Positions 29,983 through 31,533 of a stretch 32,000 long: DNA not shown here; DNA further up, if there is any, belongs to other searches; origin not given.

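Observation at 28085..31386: Uncharacterised three-gene putative oxygenase operon: ACAD-fold flavoprotein + leaderless PhnD-like protein + TusA-like/diiron fusion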

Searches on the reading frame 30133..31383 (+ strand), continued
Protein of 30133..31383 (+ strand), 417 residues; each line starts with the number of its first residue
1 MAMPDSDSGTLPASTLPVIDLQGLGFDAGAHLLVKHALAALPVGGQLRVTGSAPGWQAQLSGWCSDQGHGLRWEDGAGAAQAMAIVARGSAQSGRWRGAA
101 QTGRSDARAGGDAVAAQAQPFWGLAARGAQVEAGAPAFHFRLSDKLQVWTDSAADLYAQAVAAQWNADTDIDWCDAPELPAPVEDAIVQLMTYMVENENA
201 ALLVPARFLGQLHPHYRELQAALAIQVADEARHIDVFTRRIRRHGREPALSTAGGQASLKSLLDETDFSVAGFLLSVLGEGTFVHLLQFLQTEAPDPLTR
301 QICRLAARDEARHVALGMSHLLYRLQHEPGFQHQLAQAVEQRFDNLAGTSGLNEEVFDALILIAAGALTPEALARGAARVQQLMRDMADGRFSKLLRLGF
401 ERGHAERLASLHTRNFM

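Call 19: find_related_loci(query=A2, collection=genome_contigs, flank=7000)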
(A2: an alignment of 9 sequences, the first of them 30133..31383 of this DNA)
Query A2 (417 aa) in genome_contigs; peptide patterns used: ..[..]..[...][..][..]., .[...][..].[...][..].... (x = any residue, [..] = any of these).
600 stretches matched a pattern (row limit reached: there are more); 554 encode a relative of the query (tblastn E <= 1e-3); the best 80 are kept; 80 distinct loci.
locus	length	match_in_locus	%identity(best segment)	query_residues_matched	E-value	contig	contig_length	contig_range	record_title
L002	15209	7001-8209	78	12-417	0e+0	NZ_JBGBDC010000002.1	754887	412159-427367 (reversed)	Comamonas sediminis strain JCM 31169 NODE_2_length_754887_cov_94.719821, whole genome shotgun sequence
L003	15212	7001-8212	75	10-417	0e+0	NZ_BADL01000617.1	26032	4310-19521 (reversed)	Ideonella sp. B508-1, whole genome shotgun sequence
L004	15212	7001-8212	71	10-417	0e+0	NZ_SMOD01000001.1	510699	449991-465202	Paraburkholderia guartelaensis strain CNPSo 3008 scaffold1.1, whole genome shotgun sequence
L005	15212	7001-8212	70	10-417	0e+0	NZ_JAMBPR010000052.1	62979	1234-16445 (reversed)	Paraburkholderia sp. CNPSo 3274 scaffold_51, whole genome shotgun sequence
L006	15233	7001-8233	69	10-417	4e-178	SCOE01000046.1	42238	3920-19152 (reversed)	Comamonadaceae bacterium ALPHA2B NODE_46_length_42238_cov_32.912593, whole genome shotgun sequence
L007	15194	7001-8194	67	17-417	4e-172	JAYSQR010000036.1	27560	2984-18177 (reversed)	MAG: Nitrosospira sp. isolate GFS_11830 GFS_11830_35, whole genome shotgun sequence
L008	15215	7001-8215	66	10-417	8e-171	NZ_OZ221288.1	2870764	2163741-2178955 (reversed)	Pararobbsia alpina isolate ABIP432 chromosome 2, complete sequence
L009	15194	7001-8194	68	17-417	9e-168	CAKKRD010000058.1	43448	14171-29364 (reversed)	Nitrosomonadaceae bacterium isolate Hainich-H51-bin263-1 genome assembly, contig: H51-bin263_1_Hain_H51_02um_R2_225_leng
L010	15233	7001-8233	66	6-417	1e-166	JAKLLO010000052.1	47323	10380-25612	MAG: Zoogloea sp. isolate MAG.512 MAG.512-scaffold_1202, whole genome shotgun sequence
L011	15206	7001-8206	66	14-417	2e-162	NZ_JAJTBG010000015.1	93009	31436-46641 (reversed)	MAG: Oryzomicrobium sp. isolate MS_R1_15 NODE_80_length_93009_cov_14.164178, whole genome shotgun sequence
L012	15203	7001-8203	66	14-417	1e-158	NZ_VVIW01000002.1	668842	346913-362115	Massilia aquatica strain CCM 8693 NODE_2_length_668842_cov_6.732776, whole genome shotgun sequence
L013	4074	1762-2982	65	10-417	1e-161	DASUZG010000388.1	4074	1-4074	MAG TPA_asm: Azonexus sp. isolate SMAG_U1916 k141_717060, whole genome shotgun sequence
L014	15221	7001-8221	68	6-417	9e-180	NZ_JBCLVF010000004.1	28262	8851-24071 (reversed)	Luteimonas sp. MJ293 Scaffold3_1, whole genome shotgun sequence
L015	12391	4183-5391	57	1-417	8e-157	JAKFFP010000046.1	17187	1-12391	MAG: Bacteriovoracales bacterium isolate LC103 contig-124_3791, whole genome shotgun sequence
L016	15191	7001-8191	66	18-417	1e-150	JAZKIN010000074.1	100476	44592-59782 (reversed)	MAG: Pseudomonadota bacterium isolate ADI_DC_SW_02_SPN_11032020-bin038_1 DCSW02SPN_B038_1_000000000074, whole genome sho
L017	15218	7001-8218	59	6-417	5e-150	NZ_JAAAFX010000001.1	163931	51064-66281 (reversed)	Variovorax boronicumulans strain Xaverov 112 NODE_1_length_163823_cov_15.294256, whole genome shotgun sequence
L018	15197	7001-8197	59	8-417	2e-147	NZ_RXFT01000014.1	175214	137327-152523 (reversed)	Variovorax guangxiensis strain DSM 27352 14, whole genome shotgun sequence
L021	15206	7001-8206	57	10-417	3e-135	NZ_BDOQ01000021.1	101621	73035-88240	Novimethylophilus kurashikiensis strain La2-4, whole genome shotgun sequence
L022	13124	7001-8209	58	1-417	5e-135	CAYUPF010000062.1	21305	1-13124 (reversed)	MAG TPA_asm: uncultured Rubrivivax sp. isolate SRP344714_co2_327 genome assembly, contig: NODE_6344_length_21305_cov_58.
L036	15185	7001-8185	65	18-417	3e-163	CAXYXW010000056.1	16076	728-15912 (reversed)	MAG: uncultured Thiothrix sp. isolate ERR13598998_binner123_Refined_3 genome assembly, contig: ERZ24875811.634, whole ge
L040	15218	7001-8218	54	9-417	1e-123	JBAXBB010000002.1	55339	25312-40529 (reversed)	MAG: Actinomycetes bacterium isolate ELA156 MAG156_2, whole genome shotgun sequence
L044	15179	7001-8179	52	17-417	2e-120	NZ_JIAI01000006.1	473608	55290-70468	Pseudonocardia acaciae DSM 45401 N912DRAFT_scaffold00006.6_C, whole genome shotgun sequence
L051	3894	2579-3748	53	19-417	1e-119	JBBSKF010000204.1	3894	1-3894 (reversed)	MAG: Mycobacteriales bacterium isolate LS4_metabat2.255 LS4_metabat2.255_K_1024995_L_3894_cov_94.1023, whole genome shot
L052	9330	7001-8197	50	8-417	1e-117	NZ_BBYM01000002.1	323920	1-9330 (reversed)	Microtetraspora niveoalba strain NBRC 15239, whole genome shotgun sequence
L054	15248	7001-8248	51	4-417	5e-117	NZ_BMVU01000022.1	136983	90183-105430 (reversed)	Streptomyces minutiscleroticus strain JCM 4790 sequence022, whole genome shotgun sequence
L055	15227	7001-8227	51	11-417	1e-116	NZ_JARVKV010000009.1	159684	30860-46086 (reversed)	Streptomyces sp. DH37 NODE_9_length_159684_cov_143.088006, whole genome shotgun sequence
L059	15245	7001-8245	48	7-417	1e-114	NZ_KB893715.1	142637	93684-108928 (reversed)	Parafrankia elaeagni strain BMG5.12 B207DRAFT_scaffold_18.19, whole genome shotgun sequence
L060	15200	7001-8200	49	8-417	2e-114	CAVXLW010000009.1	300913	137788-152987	MAG: uncultured Actinomycetota bacterium isolate MFD02416.bin.2.238 genome assembly, contig: contig_43401, whole genome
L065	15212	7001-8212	48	3-417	3e-112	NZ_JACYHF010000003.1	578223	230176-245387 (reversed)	Streptomyces sp. DSM 110735 NODE_3_length_578223_cov_59.637166, whole genome shotgun sequence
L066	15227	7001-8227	47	7-417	6e-111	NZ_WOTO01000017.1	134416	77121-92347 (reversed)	Fodinicola feengrottensis strain HKI 0501 17, whole genome shotgun sequence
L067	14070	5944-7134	51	2-417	6e-111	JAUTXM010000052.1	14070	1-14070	MAG: Acidimicrobiaceae bacterium isolate BP_112 scaffold_11976783, whole genome shotgun sequence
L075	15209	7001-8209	48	5-417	6e-106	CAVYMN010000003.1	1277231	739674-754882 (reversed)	MAG: uncultured Actinomycetota bacterium isolate MFD01275.bin.2.32 genome assembly, contig: contig_4799, whole genome sh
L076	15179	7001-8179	49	20-417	4e-106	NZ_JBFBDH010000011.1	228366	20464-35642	Streptomyces sp. NPDC093970 NPDC093970_177_A10.ctg-0011, whole genome shotgun sequence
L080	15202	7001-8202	53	19-417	3e-104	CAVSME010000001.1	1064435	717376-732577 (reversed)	MAG: uncultured Acidimicrobiales bacterium isolate MFD04944.bin.1.57 genome assembly, contig: contig_14701, whole genome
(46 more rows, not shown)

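Call 23: search_protein_families(library=pfam, proteins=[L018:8214-10121:+, L017:3216-4865:+, L006:8233-9315:+, L052:3706-4989:+, L040:3962-4957:-, L005:8938-9738:+, L017:673-1665:+, L021:1571-4153:-, L017:2374-3417:+, L002:1696-2487:+], max_evalue=0.00001)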
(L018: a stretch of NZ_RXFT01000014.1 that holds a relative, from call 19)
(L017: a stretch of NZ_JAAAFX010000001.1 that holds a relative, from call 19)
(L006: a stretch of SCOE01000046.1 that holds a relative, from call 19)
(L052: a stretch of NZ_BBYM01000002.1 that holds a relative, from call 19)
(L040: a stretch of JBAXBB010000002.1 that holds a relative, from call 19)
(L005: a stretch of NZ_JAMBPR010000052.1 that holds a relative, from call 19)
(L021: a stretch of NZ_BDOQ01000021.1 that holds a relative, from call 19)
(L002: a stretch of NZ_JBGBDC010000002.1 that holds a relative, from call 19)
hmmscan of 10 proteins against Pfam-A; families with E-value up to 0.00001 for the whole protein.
L018:8214-10121:+ (635 aa): 6 families
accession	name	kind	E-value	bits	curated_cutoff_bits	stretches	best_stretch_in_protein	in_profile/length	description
PF00009.33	GTP_EFTU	-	1.7e-31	109.7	26.5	1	2-168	5-185/188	Elongation factor Tu GTP binding domain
PF25461.1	Beta-barrel_SelB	-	3.4e-18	66.2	27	1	279-360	6-79/80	Selenocysteine-specific elongation factor, beta-barrel domain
PF03144.31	GTP_EFTU_D2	-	2.6e-16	60.2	30.3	1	195-262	1-73/73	Elongation factor Tu domain 2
PF09107.17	SelB-wing_3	-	4.2e-16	58.7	23.2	1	586-624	9-47/47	Elongation factor SelB, winged helix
PF09106.17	SelB-wing_2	-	4.1e-14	52.9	22.3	1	441-496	2-57/57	Elongation factor SelB, winged helix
PF21214.3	SelB_WH_2nd_bact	-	3.1e-10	40.2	27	1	505-564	3-59/59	Selenocysteine-specific elongation factor, winged helix domain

L017:3216-4865:+ (549 aa): 3 families
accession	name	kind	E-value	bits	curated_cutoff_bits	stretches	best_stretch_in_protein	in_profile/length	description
PF03841.19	SelA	-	2.1e-154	514.5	22.8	1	159-531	1-366/367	L-seryl-tRNA selenium transferase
PF12390.13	Se-cys_synth_N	-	1.4e-09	38.3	22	1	85-122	3-40/40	Selenocysteine synthase N terminal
PF01053.26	Cys_Met_Meta_PP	-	3.3e-06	26.3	27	1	208-381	55-211/381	Cys/Met metabolism PLP-dependent enzyme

L006:8233-9315:+ (360 aa): 2 families
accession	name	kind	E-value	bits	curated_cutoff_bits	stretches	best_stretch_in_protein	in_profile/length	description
PF00586.29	AIRS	-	6.7e-29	101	24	1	63-170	2-112/112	AIR synthase related protein, N-terminal domain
PF02769.27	AIRS_C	-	4.9e-21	75.9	23.1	1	182-354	1-149/156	AIR synthase related protein, C-terminal domain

L052:3706-4989:+ (427 aa): 2 families
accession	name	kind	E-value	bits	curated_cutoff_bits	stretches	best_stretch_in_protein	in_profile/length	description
PF00586.29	AIRS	-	6.3e-25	88.2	24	1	145-252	1-111/112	AIR synthase related protein, N-terminal domain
PF02769.27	AIRS_C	-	1.3e-07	32.3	23.1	1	297-354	42-100/156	AIR synthase related protein, C-terminal domain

L040:3962-4957:- (331 aa): 3 families
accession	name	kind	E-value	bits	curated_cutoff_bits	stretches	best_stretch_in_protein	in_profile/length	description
PF00106.31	adh_short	-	1.1e-45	156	26.6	1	31-218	1-187/195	short chain dehydrogenase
PF13561.12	adh_short_C2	-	1.6e-38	133.1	27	1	37-274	1-231/236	Enoyl-(Acyl carrier protein) reductase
PF08659.16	KR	-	4.1e-07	30.5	22.6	1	33-185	3-154/180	KR domain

L005:8938-9738:+ (266 aa): 1 family
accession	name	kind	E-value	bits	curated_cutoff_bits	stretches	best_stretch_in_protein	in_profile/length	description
PF00005.33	ABC_tran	-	4.5e-25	89.3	25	1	25-180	1-136/137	ABC transporter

L017:673-1665:+ (330 aa): 9 families
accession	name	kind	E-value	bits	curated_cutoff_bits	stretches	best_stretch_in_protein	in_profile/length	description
PF13247.11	Fer4_11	-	5.6e-23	81.5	26.2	1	94-190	2-99/100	4Fe-4S dicluster domain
PF12838.12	Fer4_7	-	4.2e-22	78.8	27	1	39-116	1-50/52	4Fe-4S dicluster domain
PF09163.16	Form-deh_trans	-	1.2e-20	73.5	22.1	1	248-289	1-42/44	Formate dehydrogenase N, transmembrane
PF13187.11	Fer4_9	-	4.6e-12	46.2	27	1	134-186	1-52/52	4Fe-4S dicluster domain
PF13237.11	Fer4_10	-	1.2e-10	41.6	25.5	0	96-146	3-53/53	4Fe-4S dicluster domain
PF12797.12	Fer4_2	-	2.1e-09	37.1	24.5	0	34-50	4-20/22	4Fe-4S binding domain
PF14697.11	Fer4_21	-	4.5e-09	36.7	35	1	97-147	3-53/59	4Fe-4S dicluster domain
PF12837.12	Fer4_6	-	1.6e-08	34.5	25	0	130-149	4-23/24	4Fe-4S binding domain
PF00037.32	Fer4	-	9.2e-07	28.9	21.1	0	130-149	3-22/24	4Fe-4S binding domain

L021:1571-4153:- (860 aa): 2 families
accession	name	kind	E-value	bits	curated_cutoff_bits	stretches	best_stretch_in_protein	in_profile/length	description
PF00384.28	Molybdopterin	-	1.5e-23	83.9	24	1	12-389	97-300/353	Molybdopterin oxidoreductase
PF01568.27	Molydop_binding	-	2.1e-14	53.9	26.8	1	696-811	4-109/110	Molydopterin dinucleotide binding domain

L017:2374-3417:+ (347 aa): 3 families
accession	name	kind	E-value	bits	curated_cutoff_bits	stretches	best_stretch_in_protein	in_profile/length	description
PF04216.18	FdhE_N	-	5.1e-32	111.9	28.7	1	34-187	2-156/167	FdhE, N-terminal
PF24860.1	FdhE_C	-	2.3e-29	101.9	27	1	244-331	1-82/82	FdhE, C-terminal domain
PF24859.1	FdhE_central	-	1.2e-19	70.6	27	1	206-243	2-39/39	FdhE, central domain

L002:1696-2487:+ (263 aa): 4 families
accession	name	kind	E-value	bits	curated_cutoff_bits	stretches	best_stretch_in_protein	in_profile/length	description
PF13561.12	adh_short_C2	-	4.3e-55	187.3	27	1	23-258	6-236/236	Enoyl-(Acyl carrier protein) reductase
PF00106.31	adh_short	-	4.8e-55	186.5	26.6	1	14-207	1-190/195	short chain dehydrogenase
PF08659.16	KR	-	5e-16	59.6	22.6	1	15-179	2-165/180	KR domain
PF23441.1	SDR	-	1.3e-08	35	27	1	11-259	5-257/258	SDR-like rossmann domain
